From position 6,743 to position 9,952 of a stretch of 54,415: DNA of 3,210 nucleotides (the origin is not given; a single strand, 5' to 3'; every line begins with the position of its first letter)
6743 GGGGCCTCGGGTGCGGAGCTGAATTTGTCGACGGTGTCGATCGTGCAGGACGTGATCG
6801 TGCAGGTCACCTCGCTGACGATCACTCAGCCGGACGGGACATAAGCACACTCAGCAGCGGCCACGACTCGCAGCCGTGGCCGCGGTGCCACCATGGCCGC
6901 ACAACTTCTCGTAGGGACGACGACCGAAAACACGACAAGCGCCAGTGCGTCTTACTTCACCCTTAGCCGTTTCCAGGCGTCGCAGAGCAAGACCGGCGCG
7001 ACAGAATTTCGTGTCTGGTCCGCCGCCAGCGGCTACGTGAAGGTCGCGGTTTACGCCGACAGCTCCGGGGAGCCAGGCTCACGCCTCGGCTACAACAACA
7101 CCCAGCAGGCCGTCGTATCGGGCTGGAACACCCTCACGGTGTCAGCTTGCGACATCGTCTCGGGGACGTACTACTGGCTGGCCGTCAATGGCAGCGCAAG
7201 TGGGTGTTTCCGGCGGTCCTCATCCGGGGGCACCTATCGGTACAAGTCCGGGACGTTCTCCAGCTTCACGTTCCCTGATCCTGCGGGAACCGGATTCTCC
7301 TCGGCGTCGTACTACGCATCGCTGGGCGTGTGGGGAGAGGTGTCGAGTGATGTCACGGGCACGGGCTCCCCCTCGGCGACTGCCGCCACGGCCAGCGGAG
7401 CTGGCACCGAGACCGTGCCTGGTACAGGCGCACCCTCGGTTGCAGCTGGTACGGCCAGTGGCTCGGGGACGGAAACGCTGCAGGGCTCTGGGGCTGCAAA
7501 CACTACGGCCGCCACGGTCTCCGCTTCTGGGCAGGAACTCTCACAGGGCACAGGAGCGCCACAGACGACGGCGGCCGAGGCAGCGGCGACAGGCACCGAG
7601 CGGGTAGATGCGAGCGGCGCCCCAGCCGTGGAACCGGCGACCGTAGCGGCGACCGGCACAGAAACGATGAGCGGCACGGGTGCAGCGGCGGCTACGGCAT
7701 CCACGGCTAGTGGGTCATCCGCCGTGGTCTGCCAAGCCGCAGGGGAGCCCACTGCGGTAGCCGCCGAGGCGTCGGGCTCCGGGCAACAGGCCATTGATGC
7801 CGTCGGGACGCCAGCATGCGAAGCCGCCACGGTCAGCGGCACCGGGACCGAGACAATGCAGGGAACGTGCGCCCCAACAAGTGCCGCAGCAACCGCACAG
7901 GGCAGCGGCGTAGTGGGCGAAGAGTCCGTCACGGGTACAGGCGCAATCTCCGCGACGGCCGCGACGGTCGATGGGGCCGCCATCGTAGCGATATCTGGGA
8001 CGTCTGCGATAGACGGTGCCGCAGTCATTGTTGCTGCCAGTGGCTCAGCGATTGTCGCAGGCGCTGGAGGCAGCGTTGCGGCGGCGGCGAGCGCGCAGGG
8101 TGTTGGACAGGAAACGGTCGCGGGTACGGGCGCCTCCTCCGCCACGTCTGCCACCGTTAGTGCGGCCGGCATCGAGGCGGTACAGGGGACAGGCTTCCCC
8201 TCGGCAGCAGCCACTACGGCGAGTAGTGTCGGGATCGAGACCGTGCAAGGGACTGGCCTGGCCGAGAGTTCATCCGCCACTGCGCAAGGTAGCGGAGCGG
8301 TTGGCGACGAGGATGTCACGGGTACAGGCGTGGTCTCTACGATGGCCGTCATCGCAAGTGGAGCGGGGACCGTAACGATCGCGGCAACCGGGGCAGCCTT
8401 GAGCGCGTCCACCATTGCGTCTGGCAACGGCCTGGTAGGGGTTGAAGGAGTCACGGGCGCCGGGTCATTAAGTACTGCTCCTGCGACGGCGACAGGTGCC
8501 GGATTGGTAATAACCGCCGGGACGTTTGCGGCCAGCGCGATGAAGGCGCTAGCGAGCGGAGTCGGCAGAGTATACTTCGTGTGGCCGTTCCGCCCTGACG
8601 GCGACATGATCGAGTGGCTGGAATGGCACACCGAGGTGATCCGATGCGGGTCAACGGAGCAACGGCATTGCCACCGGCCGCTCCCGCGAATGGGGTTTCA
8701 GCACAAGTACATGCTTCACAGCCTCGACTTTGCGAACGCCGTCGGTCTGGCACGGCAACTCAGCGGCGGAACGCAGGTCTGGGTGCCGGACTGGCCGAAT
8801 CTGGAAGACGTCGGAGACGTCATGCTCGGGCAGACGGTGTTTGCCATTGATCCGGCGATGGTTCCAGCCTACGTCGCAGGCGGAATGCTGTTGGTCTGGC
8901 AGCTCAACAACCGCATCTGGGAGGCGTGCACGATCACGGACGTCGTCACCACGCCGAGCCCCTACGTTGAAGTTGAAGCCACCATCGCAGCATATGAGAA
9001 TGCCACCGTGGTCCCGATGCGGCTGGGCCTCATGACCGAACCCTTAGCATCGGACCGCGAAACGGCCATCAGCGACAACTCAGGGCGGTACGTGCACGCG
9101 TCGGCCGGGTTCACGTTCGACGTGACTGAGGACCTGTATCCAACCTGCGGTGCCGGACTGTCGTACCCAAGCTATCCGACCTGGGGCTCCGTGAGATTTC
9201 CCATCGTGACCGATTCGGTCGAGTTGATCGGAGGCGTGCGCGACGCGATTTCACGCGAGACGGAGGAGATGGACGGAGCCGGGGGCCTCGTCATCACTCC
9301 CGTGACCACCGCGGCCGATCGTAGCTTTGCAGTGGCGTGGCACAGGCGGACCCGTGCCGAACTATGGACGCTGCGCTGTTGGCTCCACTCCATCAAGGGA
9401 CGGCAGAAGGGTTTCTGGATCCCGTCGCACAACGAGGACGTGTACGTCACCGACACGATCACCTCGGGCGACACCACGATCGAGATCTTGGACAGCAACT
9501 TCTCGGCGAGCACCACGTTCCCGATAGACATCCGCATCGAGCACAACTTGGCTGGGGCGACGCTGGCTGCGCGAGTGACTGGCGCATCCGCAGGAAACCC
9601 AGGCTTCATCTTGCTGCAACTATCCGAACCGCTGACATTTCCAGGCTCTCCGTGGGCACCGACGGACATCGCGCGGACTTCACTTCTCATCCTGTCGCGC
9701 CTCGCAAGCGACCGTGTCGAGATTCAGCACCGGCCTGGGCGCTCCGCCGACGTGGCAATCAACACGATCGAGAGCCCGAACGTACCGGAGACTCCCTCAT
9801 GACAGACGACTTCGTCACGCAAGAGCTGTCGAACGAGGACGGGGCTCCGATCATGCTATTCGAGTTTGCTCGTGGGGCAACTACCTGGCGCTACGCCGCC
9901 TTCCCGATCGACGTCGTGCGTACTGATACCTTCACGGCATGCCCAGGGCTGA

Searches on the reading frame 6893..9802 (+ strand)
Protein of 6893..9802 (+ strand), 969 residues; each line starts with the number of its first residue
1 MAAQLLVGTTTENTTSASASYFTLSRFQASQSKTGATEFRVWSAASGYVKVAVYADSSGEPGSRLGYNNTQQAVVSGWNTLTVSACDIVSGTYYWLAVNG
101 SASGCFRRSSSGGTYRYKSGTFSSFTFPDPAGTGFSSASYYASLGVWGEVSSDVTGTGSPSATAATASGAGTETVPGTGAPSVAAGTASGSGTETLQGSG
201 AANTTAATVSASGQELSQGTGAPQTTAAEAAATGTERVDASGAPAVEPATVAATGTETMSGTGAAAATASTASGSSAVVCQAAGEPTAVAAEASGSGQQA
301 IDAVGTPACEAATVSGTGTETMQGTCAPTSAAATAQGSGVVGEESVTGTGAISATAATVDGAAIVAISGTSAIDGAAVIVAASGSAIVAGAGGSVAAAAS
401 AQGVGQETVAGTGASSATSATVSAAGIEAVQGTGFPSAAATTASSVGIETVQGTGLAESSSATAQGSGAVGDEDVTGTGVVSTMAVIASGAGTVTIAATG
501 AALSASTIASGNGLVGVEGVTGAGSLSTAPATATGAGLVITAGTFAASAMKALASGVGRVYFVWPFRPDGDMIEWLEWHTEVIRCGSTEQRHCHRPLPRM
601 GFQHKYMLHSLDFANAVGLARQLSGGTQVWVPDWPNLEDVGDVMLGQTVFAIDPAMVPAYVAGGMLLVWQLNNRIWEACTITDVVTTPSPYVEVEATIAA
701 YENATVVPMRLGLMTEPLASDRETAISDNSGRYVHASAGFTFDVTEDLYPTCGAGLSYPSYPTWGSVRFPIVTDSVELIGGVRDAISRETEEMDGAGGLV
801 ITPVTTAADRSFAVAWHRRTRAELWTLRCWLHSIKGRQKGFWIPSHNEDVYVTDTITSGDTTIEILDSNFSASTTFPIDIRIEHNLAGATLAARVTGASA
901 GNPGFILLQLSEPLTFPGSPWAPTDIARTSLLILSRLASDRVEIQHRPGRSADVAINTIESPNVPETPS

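Call 25: search_protein_families(library=phrogs, proteins=[window:6893-9802:+], max_evalue=0.00001)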
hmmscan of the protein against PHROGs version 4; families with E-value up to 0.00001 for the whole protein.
window:6893-9802:+ (969 aa): 2 families
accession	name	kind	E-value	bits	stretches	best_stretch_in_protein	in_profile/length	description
phrog_1082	-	tail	1.1e-61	209.9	1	557-963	503-896/1061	tail assembly protein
phrog_37552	-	tail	1.1e-16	62.2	1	773-962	2-187/189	tail protein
